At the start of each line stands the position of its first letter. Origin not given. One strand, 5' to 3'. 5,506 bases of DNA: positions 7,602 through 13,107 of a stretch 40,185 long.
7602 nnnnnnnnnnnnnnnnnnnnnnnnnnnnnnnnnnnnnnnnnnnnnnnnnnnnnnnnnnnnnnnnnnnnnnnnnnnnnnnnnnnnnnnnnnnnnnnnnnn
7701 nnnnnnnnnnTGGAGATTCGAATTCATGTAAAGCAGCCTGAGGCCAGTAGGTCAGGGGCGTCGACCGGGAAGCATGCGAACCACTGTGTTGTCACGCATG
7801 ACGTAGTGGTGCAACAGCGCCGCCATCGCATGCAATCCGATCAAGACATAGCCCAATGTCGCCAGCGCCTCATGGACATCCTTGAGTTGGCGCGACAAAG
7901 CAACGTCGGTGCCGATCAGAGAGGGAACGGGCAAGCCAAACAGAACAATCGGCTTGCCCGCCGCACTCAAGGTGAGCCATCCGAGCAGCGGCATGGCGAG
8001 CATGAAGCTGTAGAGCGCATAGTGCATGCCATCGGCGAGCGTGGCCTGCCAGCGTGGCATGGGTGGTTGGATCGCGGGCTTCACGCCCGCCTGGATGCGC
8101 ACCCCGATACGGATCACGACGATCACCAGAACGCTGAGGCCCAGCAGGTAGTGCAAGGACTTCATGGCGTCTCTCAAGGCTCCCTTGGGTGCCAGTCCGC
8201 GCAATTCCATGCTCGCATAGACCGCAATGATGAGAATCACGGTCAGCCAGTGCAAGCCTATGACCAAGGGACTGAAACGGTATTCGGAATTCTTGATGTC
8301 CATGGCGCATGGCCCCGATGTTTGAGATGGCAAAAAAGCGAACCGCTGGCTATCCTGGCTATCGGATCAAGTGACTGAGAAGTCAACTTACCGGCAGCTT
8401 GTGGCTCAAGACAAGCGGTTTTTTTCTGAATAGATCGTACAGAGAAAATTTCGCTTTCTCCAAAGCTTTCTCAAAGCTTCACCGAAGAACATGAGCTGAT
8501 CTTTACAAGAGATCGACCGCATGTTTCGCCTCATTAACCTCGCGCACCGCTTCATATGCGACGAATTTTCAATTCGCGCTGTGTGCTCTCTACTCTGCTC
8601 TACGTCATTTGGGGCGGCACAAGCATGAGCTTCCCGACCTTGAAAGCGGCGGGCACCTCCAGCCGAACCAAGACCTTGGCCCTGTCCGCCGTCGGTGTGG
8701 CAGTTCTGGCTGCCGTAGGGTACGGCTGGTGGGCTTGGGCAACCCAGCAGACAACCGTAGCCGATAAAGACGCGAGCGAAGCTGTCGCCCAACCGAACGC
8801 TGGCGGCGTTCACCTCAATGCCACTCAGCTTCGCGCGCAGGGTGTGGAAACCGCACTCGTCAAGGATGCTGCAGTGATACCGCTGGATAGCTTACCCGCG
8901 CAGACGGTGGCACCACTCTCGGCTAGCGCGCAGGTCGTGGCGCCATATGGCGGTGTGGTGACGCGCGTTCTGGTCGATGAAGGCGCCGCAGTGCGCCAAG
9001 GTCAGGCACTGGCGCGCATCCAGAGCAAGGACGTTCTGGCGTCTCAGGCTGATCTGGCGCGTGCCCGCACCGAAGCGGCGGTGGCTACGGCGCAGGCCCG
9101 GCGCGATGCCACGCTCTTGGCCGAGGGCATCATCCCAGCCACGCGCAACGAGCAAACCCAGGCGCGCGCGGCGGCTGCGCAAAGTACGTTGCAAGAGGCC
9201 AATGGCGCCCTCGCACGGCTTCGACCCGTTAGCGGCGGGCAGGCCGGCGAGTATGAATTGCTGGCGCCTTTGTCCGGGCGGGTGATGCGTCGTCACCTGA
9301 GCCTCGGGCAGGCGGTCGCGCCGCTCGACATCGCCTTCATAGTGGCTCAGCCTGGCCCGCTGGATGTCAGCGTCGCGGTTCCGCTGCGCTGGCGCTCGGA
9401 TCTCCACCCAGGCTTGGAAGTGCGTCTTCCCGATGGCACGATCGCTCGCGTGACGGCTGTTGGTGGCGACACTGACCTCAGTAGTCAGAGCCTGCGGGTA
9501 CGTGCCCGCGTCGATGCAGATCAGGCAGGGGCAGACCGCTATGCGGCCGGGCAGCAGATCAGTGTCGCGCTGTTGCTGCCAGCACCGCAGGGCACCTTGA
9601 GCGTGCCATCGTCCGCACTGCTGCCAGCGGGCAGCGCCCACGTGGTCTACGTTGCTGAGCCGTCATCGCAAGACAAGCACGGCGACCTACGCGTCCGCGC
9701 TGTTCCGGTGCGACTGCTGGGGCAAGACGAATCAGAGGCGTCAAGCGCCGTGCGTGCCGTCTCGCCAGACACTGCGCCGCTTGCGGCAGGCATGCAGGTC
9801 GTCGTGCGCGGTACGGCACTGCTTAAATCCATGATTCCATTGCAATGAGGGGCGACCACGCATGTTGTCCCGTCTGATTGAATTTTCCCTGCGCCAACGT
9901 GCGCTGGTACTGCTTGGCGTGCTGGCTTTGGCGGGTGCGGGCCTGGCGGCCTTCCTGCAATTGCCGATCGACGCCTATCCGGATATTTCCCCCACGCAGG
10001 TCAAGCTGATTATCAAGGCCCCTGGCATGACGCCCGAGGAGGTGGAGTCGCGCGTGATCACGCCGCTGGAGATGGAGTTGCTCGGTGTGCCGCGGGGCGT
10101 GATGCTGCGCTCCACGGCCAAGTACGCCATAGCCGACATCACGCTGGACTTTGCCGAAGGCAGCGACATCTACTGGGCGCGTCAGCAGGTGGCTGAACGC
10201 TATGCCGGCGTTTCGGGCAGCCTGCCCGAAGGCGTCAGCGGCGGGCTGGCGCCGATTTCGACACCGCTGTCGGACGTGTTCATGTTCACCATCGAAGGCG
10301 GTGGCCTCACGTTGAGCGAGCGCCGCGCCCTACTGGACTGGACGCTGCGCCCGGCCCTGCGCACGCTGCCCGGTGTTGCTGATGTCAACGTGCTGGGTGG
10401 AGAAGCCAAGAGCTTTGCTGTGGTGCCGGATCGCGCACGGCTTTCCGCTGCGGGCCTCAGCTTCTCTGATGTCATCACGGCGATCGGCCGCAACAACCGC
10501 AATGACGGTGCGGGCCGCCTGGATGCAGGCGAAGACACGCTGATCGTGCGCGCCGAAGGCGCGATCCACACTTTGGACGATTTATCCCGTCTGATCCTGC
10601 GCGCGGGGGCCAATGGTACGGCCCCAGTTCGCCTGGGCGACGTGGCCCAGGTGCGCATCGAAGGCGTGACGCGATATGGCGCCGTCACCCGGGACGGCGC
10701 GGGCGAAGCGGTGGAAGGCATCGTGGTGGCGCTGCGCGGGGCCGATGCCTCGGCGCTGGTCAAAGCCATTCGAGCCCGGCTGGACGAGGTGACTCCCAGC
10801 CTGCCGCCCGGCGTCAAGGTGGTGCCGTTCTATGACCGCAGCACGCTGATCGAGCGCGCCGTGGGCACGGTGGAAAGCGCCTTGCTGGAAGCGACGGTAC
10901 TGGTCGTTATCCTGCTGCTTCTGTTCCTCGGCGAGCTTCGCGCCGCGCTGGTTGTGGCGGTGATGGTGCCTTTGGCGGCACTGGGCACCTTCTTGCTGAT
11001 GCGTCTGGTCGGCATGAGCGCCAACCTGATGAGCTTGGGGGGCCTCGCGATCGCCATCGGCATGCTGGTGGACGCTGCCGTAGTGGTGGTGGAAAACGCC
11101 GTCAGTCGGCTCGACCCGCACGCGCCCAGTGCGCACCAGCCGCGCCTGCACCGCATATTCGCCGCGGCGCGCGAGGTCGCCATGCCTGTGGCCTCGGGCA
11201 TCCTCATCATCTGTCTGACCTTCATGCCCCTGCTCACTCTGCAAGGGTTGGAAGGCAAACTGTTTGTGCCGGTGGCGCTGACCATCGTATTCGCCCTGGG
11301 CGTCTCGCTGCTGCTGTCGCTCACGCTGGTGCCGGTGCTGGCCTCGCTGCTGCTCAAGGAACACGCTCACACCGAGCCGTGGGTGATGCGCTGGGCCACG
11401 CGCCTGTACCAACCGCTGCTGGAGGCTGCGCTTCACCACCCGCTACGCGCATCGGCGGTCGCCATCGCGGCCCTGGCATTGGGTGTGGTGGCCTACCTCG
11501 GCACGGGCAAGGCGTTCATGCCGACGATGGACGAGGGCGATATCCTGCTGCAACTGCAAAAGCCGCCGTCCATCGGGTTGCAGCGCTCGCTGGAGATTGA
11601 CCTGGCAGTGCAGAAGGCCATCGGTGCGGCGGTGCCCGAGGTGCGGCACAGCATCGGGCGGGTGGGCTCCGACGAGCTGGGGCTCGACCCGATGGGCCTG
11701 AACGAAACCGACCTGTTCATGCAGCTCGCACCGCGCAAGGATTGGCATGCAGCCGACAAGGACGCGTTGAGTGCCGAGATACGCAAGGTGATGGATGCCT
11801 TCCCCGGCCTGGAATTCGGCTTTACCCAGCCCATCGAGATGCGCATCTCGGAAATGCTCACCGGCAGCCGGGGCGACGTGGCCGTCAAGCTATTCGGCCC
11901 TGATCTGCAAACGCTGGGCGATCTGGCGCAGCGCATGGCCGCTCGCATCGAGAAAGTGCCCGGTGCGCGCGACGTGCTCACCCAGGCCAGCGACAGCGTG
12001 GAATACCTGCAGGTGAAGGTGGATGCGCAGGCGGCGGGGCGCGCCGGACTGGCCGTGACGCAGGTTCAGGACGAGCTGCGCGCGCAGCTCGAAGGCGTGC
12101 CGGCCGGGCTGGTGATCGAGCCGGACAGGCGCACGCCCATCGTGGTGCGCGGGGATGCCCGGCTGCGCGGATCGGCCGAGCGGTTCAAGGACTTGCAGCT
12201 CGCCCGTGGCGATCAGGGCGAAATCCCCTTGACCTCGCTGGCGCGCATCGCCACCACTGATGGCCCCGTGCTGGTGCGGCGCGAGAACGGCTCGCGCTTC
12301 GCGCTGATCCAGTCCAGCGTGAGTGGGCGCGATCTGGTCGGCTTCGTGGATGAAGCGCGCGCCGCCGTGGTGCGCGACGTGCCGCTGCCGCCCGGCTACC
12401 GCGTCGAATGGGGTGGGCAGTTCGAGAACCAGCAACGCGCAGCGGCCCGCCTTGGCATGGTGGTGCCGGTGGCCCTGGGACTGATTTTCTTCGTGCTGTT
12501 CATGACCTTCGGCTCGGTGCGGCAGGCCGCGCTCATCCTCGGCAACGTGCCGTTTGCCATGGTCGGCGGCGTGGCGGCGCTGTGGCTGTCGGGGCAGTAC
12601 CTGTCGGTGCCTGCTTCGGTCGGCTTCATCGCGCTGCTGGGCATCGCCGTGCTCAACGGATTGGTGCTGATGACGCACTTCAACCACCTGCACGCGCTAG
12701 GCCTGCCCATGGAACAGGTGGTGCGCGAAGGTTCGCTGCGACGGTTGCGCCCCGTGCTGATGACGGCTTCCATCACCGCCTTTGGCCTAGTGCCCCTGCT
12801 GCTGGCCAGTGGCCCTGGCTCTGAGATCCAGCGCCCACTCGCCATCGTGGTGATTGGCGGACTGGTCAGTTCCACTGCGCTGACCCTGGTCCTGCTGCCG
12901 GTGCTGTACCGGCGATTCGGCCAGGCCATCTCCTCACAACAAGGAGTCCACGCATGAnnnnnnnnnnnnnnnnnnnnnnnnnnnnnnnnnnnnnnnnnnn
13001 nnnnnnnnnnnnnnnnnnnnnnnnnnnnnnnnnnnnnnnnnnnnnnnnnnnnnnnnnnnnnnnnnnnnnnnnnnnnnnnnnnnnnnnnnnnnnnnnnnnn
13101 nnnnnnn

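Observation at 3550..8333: Candidate iron/superoxide-handling module: NOX-like enzyme, RR/HK pair, cytochrome b561 and VIT1 exporter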

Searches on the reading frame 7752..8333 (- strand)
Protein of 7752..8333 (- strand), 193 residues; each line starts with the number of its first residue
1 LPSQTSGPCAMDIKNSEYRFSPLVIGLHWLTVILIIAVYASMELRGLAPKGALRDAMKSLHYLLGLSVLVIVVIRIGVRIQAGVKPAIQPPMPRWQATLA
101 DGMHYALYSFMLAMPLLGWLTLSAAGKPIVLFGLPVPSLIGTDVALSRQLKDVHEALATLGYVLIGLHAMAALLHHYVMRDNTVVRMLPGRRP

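Call 6: search_protein_families(library=pfam, proteins=[window:7752-8333:-])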
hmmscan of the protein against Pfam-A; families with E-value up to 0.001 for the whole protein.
window:7752-8333:- (193 aa): 1 family
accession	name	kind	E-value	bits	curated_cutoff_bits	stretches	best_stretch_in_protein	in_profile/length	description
PF01292.26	Ni_hydr_CYTB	-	1.6e-25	90.4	30.1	1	19-190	1-179/179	Prokaryotic cytochrome b561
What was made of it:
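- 7752..8303 (-): CybB-type di-haem cytochrome b561 ('yodB' in the CH34 annotation). The ORF could also start at TTG 8333. Ni_hydr_CYTB, 90.4 bits (call 6).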

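Call 7: search_protein_families(library=ncbifam, proteins=[window:7752-8333:-])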
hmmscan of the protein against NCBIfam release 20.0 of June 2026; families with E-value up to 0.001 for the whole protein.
window:7752-8333:- (193 aa): 1 family
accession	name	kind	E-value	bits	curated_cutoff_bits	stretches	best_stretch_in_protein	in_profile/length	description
NF008566.0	PRK11513.1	equivalog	3.7e-41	140.8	170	1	19-192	4-175/176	cytochrome b561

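Call 31: search_solved_structures(query=window:7752-8333:-, max_evalue=0.001, show_alignments=1)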
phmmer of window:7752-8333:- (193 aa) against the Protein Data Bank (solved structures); distinct sequences matched with E-value up to 0.001: 1.
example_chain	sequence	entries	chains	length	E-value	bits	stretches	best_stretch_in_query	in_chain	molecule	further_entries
5oc0_A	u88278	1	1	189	1.1e-35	126.5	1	17-192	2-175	Cytochrome b561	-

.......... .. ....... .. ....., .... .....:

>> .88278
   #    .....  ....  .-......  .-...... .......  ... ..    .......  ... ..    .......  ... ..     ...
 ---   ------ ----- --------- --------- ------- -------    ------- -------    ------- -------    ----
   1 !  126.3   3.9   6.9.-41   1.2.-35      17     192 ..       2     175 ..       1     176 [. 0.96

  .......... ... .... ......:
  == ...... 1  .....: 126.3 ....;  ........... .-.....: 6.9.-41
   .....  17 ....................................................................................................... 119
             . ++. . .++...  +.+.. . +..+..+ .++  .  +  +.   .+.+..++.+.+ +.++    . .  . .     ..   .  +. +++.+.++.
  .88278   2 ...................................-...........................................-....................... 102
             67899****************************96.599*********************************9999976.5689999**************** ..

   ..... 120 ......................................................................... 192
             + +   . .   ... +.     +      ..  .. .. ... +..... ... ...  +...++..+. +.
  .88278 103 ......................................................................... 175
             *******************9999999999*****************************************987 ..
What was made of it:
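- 7752..8303 (-): E. coli CybB 5oc0, E 1.1e-35, with four His aligned (call 31).
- On CybB superoxide oxidase: Alignment to 5oc0, E 1.1e-35 (call 31).
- Checked: E 1.1e-35 to E. coli CybB, 5oc0 (call 31).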

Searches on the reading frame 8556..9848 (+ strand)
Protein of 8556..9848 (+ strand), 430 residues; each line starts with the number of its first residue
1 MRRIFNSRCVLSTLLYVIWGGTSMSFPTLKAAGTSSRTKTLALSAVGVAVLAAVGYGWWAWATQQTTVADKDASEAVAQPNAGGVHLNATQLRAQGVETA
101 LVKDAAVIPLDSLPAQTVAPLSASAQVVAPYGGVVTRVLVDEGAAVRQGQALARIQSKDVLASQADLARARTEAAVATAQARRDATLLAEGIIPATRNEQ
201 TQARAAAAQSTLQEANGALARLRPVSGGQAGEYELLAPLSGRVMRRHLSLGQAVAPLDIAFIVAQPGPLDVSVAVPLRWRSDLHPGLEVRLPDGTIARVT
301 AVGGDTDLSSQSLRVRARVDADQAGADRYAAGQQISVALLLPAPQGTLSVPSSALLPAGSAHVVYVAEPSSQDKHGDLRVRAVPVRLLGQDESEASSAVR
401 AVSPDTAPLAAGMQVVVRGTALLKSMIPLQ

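Call 6: search_protein_families(library=pfam, proteins=[window:8556-9848:+])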
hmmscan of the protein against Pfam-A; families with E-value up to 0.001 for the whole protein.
window:8556-9848:+ (430 aa): 3 families
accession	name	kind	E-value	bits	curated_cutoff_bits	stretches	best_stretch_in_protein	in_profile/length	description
PF13437.12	HlyD_3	-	3.1e-14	54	22.2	2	235-323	2-97/106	HlyD family secretion protein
PF16576.10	HlyD_D23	-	5.8e-12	45.8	30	1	125-321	20-203/214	Barrel-sandwich domain of CusB or HlyD membrane-fusion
PF13533.13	Biotin_lipoyl_2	-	0.00036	20.7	29.8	0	129-155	5-31/32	Biotin-lipoyl like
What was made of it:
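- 8556..9848 (+): RND membrane-fusion protein (HmzB equivalent). The likely true start is ATG 8625, giving the 407-aa form. HlyD_3 and HlyD_D23 (call 6).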

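Call 7: search_protein_families(library=ncbifam, proteins=[window:8556-9848:+])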
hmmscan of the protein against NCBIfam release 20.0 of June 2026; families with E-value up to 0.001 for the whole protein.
window:8556-9848:+ (430 aa): 12 families
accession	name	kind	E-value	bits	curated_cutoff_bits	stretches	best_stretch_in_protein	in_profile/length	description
TIGR01730.1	RND_mfp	subfamily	4.6e-32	111.3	94.9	1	102-424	6-314/322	efflux RND transporter periplasmic adaptor subunit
TIGR00999.1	8a0102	subfamily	2.3e-25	89.3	319.3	1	143-424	1-271/271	CzcB/NccB family metal efflux transporter periplasmic adaptor subunit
NF045680.1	DiMtlExpIhpB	equivalog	4.8e-08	32.4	450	1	231-368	136-275/326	divalent metal ion exporter adaptor subunit IhpB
NF045904.1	RND-peri-MexE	equivalog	5.9e-06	25.4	714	1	89-254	30-193/390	multidrug efflux RND transporter periplasmic adaptor subunit MexE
TIGR01843.1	type_I_hlyD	subfamily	2e-05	23.8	208.65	1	118-204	37-120/422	HlyD family type I secretion periplasmic adaptor subunit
NF000272.2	OqxA_adapt_sub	exception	4.4e-05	22.6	835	1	94-260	39-203/391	multidrug efflux RND transporter periplasmic adaptor subunit OqxA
TIGR00998.1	8a0101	subfamily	4.8e-05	22.5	390.8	0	234-265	206-237/334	EmrA/EmrK family multidrug efflux transporter periplasmic adaptor subunit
NF004309.0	PRK05704.1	equivalog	0.00015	21.2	449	1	125-216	46-127/408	2-oxoglutarate dehydrogenase complex dihydrolipoyllysine-residue succinyltransferase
NF002939.0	PRK03598.1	equivalog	0.00019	20.7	393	0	132-220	52-132/332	secretion protein HlyD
TIGR01347.1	sucB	equivalog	0.00043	19.6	378.65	1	125-213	44-134/404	dihydrolipoyllysine-residue succinyltransferase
NF004173.0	PRK05641.1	equivalog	0.00048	20.7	199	1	83-153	41-113/153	putative acetyl-CoA carboxylase biotin carboxyl carrier protein subunit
NF008814.0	PRK11854.1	equivalog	0.00099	17.6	722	0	122-199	247-311/637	pyruvate dehydrogenase complex dihydrolipoyllysine-residue acetyltransferase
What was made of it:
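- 8556..9848 (+): RND_mfp model above its cut-off (call 7).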

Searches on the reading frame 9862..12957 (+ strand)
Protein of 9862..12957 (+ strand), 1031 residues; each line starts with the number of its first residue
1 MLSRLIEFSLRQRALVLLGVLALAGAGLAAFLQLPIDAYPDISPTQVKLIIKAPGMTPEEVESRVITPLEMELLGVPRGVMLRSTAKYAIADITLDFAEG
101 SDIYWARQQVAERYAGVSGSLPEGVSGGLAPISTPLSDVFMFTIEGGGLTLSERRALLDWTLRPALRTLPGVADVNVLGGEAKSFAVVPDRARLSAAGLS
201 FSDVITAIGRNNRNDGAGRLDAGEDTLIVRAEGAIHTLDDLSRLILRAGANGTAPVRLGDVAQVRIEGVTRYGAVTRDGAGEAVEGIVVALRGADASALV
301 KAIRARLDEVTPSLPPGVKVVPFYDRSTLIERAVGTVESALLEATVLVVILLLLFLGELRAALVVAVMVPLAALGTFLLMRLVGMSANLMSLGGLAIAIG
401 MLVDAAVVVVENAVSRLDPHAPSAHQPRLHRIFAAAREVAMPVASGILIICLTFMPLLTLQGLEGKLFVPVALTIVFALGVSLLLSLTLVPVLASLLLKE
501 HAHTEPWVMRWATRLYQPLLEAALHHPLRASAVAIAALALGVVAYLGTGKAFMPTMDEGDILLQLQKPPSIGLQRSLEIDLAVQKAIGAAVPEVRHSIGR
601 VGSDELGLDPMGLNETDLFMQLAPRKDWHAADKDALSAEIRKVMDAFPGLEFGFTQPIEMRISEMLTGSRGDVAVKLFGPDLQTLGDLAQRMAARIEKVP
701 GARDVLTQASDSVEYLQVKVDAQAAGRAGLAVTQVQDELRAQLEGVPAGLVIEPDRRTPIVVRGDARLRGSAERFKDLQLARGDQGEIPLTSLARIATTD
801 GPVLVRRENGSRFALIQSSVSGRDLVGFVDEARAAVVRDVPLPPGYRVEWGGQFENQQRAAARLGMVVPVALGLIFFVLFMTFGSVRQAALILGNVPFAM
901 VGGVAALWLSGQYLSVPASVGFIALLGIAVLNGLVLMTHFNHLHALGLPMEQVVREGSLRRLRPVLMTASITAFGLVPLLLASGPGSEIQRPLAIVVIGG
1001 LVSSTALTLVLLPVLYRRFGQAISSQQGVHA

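Call 6: search_protein_families(library=pfam, proteins=[window:9862-12957:+])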
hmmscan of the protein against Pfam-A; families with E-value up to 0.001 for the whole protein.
window:9862-12957:+ (1031 aa): 1 family
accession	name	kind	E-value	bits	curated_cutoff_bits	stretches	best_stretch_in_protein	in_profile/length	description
PF00873.25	ACR_tran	-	5.7e-284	945.1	28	1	6-1018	2-1019/1021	AcrB/AcrD/AcrF family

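Call 7: search_protein_families(library=ncbifam, proteins=[window:9862-12957:+])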
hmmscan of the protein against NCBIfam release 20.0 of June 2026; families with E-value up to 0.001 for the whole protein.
window:9862-12957:+ (1031 aa): 11 families
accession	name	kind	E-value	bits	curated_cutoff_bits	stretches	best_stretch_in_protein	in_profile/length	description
TIGR00914.1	2A0601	subfamily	5.1e-296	984.7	701.45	1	1-1018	1-1034/1051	CusA/CzcA family heavy metal efflux RND transporter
NF033617.1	RND_permease_2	subfamily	4.8e-158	528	1250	1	21-1019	16-1007/1009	multidrug efflux RND transporter permease subunit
NF000282.2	RND_permease_1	subfamily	1.4e-134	450.3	1250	1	23-1016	18-1024/1029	multidrug efflux RND transporter permease subunit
TIGR00915.1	2A0602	subfamily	9.8e-116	387.9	940.35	1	23-1016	19-1025/1050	efflux RND transporter permease subunit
NF007905.0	PRK10614.1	equivalog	3e-96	323.2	1774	1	11-1020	10-1009/1025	multidrug efflux RND transporter permease subunit MdtC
NF007798.0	PRK10503.1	equivalog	6.9e-93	312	1584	1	8-1021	16-1024/1040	MdtB/MuxB family multidrug efflux RND transporter permease subunit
NF000037.1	RND_perm_OqxB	exception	1.6e-90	304.3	2200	1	25-1023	23-1038/1050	multidrug efflux RND transporter permease subunit OqxB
NF007131.0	PRK09577.1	equivalog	2.3e-89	300.4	1768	1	24-1025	20-1028/1045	multidrug efflux RND transporter permease subunit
NF007133.0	PRK09579.1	equivalog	1.9e-83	280.7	1763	1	16-1025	14-1008/1017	multidrug efflux RND transporter permease subunit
NF007842.1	PRK10555.1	equivalog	4.8e-80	269.7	1854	1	15-1016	13-1023/1036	multidrug efflux RND transporter permease AcrD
NF011706.2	PRK15127.1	equivalog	8.2e-63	212.7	2150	1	20-1017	18-1027/1049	multidrug efflux RND transporter permease subunit AcrB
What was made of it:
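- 9862..12957 (+): Heavy-metal-efflux RND permease (HmzA equivalent, intact here). TIGR00914 CusA/CzcA family, 984.7 bits against a cut-off of 701 (call 7).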

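Call 32: search_solved_structures(query=window:9862-12957:+, max_evalue=1e-50)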
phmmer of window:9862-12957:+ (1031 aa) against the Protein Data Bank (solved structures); distinct sequences matched with E-value up to 1e-50: 80 (the best 60 are shown).
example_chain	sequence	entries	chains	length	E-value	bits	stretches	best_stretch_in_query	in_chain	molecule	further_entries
4k0e_A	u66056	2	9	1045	7.8e-189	633.1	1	1-1018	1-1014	Heavy metal cation tricomponent efflux pump ZneA(CzcA-like)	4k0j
3t51_A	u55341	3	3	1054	4.2e-171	574.4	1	2-1017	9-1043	Cation efflux system protein CusA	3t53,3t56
3k07_A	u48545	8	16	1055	4.2e-171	574.4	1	2-1017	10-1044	Cation efflux system protein cusA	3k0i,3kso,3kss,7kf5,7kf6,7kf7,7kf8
3ne5_A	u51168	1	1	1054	6.3e-171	573.8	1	5-1017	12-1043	Cation efflux system protein cusA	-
4dnr_A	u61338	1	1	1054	1.9e-170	572.2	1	2-1017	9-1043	Cation efflux system protein CusA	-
4dop_A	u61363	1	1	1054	3.3e-170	571.4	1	2-1017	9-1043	Cation efflux system protein CusA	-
4dnt_A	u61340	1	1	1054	6.8e-170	570.4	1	2-1017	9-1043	Cation efflux system protein CusA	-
8zxs_A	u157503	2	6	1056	9.7e-93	315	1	18-1024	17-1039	Efflux pump membrane transporter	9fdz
7cz9_A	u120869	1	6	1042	1.6e-92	314.3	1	18-1020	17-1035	Efflux pump membrane transporter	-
9e9f_B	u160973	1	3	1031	1.8e-87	297.6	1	22-1021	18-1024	Efflux pump membrane transporter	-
8z1u_A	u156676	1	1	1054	5e-87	296.1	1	22-1021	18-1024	Efflux pump membrane transporter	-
9lyq_B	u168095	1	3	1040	1.2e-83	284.9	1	8-1021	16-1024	Multidrug resistance protein MdtB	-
8yr0_A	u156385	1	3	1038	1.5e-83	284.6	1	18-1016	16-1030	Cation/multidrug efflux pump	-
7b8p_A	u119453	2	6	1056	3.4e-80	273.5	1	10-1016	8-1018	Efflux pump membrane transporter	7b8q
6ows_A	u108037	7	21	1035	3.8e-80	273.3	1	18-1016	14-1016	Efflux pump membrane transporter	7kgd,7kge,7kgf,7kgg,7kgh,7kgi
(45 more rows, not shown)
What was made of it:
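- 9862..12957 (+): ZneA 633 bits, CusA 574 bits (call 32).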

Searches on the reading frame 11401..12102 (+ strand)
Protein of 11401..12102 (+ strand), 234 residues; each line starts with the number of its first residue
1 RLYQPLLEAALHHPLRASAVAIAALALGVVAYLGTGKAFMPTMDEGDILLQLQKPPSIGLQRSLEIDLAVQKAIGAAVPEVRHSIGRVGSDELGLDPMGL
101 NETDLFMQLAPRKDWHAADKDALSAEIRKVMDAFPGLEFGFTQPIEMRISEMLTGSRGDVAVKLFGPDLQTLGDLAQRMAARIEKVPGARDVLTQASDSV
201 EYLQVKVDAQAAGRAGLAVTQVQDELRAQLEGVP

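Call 68: search_solved_structures(query=window:11401-12102:+, max_evalue=1e-20, show_alignments=2)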
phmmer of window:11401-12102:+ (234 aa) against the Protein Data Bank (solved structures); distinct sequences matched with E-value up to 1e-20: 1.
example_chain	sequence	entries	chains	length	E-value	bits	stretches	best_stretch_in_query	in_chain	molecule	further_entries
4k0e_A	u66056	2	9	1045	1e-25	94.1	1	15-231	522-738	Heavy metal cation tricomponent efflux pump ZneA(CzcA-like)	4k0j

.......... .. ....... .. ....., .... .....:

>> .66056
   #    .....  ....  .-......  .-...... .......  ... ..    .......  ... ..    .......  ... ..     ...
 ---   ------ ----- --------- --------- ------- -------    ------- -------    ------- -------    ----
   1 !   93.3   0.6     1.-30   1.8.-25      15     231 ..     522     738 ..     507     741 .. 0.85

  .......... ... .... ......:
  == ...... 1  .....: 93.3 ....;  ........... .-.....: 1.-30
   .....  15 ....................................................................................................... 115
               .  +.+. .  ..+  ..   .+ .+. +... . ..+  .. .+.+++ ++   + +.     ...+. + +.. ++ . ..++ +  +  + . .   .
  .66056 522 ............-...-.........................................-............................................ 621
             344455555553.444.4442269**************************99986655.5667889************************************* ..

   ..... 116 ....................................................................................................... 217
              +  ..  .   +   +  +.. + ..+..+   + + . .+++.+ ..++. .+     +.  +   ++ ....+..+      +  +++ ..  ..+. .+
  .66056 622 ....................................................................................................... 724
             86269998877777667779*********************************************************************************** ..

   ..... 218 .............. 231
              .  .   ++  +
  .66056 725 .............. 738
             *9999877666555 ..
